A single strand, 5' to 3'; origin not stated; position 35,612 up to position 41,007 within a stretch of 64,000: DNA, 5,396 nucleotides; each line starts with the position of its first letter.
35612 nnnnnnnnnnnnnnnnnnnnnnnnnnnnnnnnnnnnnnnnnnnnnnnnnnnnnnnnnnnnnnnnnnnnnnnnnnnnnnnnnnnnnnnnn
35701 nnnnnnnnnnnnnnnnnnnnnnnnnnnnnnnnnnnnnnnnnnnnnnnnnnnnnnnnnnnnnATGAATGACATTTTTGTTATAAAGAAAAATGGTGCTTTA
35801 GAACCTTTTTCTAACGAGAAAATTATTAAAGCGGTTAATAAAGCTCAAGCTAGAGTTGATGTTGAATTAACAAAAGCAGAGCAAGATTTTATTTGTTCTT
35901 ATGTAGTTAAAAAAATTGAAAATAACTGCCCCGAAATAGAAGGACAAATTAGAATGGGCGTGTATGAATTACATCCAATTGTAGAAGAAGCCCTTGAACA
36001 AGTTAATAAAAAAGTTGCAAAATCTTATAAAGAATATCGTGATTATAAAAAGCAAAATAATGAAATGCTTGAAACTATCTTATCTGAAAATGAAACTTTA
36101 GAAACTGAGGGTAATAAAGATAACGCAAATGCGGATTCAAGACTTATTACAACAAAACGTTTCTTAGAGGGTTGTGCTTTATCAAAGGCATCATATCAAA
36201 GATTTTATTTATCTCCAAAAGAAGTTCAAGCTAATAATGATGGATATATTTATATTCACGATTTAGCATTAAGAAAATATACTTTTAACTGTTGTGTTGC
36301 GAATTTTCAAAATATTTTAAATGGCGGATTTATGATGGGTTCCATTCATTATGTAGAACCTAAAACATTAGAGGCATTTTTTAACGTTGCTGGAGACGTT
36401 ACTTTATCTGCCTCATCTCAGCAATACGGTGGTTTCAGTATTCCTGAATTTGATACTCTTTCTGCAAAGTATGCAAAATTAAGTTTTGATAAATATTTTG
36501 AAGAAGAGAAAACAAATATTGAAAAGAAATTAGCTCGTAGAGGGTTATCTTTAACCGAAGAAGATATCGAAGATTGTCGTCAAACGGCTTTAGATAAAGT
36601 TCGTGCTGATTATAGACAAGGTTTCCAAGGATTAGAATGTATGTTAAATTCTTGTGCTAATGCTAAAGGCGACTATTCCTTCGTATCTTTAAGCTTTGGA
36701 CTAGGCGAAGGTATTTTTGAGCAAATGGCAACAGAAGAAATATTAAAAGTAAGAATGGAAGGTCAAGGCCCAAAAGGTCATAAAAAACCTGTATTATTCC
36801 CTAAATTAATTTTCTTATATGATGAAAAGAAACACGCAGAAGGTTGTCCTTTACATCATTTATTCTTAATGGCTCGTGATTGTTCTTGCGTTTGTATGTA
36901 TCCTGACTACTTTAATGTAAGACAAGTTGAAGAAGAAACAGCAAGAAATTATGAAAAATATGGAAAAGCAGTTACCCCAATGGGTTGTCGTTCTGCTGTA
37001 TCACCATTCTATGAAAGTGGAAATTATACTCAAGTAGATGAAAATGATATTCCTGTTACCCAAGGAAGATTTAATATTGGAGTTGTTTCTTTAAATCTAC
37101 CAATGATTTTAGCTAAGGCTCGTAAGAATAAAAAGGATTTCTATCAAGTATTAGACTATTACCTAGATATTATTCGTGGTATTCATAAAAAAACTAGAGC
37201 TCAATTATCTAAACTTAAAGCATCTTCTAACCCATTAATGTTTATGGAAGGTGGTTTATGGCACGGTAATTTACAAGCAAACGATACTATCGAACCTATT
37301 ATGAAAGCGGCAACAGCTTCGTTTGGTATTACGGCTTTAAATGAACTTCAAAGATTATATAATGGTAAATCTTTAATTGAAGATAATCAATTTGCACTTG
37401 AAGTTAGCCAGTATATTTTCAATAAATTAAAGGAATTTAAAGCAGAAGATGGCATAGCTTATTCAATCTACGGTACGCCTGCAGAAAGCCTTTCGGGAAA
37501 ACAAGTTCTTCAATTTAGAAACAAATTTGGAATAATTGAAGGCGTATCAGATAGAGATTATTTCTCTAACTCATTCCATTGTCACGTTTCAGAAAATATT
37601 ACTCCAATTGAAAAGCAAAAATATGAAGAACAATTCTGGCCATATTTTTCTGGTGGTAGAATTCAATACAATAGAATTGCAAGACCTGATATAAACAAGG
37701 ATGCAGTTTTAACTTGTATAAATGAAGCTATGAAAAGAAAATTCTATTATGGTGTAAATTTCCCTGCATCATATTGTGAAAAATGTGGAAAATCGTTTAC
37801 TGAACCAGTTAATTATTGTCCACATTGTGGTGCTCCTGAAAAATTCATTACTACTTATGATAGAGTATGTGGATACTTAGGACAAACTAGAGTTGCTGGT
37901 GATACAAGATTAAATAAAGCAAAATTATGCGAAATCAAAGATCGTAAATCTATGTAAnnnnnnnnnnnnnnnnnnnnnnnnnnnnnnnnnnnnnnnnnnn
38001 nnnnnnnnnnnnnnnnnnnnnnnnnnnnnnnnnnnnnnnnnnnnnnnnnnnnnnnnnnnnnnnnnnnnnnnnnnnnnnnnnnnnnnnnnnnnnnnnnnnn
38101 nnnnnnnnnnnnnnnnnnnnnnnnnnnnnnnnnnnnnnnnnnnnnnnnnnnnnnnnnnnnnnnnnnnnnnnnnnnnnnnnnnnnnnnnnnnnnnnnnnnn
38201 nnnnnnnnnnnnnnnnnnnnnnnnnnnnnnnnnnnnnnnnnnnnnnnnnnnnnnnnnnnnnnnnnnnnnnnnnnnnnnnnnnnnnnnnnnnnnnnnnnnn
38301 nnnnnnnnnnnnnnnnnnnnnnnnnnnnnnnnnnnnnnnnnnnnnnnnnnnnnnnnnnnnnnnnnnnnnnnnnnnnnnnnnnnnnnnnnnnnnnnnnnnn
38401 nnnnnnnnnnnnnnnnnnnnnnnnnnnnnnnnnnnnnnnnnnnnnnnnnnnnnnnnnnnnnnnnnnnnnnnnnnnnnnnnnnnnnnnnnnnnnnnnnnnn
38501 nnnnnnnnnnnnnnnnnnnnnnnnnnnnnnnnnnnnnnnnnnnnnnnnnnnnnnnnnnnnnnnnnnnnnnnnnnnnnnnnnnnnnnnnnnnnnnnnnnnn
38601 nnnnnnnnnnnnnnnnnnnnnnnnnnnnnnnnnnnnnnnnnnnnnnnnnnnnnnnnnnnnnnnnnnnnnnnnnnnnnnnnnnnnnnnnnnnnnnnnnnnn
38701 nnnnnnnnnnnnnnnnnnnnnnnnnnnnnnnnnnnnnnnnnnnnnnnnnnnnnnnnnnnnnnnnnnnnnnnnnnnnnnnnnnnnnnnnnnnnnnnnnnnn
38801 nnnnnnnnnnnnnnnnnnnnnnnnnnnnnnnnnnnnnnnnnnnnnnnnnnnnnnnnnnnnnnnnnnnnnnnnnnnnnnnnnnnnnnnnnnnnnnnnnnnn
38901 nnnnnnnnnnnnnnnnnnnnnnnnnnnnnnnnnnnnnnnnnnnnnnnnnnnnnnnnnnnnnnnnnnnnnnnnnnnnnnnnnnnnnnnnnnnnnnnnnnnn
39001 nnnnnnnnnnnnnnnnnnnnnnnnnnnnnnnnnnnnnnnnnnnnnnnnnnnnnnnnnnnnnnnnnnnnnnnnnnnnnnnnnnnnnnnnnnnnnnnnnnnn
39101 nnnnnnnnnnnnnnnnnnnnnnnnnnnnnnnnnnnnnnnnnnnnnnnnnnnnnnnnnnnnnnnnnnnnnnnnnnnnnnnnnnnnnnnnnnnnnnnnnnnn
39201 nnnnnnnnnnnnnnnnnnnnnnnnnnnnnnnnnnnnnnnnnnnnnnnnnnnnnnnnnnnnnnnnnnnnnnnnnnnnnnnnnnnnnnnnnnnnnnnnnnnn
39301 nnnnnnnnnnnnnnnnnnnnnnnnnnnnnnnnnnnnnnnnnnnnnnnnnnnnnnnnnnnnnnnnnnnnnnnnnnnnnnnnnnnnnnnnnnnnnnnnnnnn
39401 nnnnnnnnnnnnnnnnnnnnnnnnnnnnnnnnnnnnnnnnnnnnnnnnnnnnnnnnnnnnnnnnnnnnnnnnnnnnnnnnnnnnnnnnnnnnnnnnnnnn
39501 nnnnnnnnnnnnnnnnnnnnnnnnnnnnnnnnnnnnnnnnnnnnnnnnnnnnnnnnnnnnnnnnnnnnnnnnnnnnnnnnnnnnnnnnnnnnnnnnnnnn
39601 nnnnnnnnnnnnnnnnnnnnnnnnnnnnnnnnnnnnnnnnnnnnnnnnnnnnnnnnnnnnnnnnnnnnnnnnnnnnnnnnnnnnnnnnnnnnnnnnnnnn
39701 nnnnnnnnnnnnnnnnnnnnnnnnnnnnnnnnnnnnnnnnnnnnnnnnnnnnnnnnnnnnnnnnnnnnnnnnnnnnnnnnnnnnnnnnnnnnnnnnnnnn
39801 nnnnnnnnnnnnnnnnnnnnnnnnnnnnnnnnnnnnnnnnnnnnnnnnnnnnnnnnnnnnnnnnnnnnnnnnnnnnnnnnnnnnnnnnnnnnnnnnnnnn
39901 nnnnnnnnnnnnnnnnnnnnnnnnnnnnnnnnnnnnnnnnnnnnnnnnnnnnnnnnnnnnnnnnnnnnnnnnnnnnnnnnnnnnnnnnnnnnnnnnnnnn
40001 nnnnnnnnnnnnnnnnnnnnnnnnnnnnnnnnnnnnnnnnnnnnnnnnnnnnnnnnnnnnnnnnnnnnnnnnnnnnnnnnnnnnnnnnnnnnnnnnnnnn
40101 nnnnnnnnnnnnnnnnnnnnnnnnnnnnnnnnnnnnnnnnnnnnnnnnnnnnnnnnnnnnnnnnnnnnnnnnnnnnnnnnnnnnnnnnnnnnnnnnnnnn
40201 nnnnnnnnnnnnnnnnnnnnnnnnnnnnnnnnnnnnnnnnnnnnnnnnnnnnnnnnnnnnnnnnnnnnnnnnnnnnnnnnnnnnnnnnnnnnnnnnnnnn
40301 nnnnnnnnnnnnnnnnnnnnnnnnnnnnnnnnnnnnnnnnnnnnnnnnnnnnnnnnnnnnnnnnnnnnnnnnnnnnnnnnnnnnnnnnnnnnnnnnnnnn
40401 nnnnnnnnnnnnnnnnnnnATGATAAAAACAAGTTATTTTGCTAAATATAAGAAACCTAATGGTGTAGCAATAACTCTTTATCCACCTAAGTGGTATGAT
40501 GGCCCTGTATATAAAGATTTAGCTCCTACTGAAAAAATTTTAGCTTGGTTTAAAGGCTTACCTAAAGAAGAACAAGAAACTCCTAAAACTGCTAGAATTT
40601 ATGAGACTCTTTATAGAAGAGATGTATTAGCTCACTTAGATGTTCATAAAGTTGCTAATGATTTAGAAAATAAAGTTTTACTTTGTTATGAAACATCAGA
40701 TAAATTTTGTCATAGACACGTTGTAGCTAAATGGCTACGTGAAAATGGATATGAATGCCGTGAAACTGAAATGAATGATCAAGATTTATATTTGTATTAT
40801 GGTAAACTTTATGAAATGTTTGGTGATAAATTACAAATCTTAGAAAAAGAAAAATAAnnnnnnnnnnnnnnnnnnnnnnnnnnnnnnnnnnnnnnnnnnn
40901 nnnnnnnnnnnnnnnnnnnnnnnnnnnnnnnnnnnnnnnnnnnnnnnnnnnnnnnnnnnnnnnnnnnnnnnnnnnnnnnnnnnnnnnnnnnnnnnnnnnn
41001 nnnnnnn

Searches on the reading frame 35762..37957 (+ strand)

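Call 16: search_protein_families(library=phrogs, proteins=[window:35762-37957:+], max_evalue=0.00001)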
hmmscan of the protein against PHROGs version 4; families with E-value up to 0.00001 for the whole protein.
window:35762-37957:+ (731 aa): 4 families
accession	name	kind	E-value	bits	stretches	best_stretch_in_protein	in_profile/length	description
phrog_487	-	moron, auxiliary metabolic gene and host takeover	2.9e-205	684.6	1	1-730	1-711/718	NrdD-like anaerobic ribonucleotide reductase large subunit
phrog_4218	-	DNA, RNA and nucleotide metabolism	3.1e-100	336.5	1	403-730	7-331/333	anaerobic ribonucleoside reductase large subunit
phrog_26446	-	DNA, RNA and nucleotide metabolism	1.5e-29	103.7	2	566-721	226-384/761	anaerobic ribonucleoside reductase large subunit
phrog_29160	-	DNA, RNA and nucleotide metabolism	2.1e-28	100.5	1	574-728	2-152/158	anaerobic ribonucleoside reductase large subunit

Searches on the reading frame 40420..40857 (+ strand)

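Call 24: search_protein_families(library=pfam, proteins=[window:40420-40857:+], max_evalue=0.001)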
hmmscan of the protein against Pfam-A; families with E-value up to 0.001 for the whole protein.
window:40420-40857:+ (145 aa): 2 families
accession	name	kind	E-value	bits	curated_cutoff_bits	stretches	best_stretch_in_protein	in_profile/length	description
PF22751.1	DUF488-N3a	-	1.9e-09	38.3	27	1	12-110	24-118/118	Active DUF488-N3 subclade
PF04343.18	DUF488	-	5.2e-06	27.5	22.2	1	31-106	50-121/121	Domain of unknown function DUF488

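Call 81: search_protein_families(library=padloc, proteins=[window:40420-40857:+], max_evalue=0.01)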
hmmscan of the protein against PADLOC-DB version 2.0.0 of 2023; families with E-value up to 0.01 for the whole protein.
window:40420-40857:+ (145 aa): 2 families
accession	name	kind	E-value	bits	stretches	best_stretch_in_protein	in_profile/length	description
PDLC04658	PDC-M45C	-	2.5e-08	31.8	1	32-109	64-135/145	-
PDLC04505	PDC-M19A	-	4.5e-05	21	1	73-109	248-284/294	-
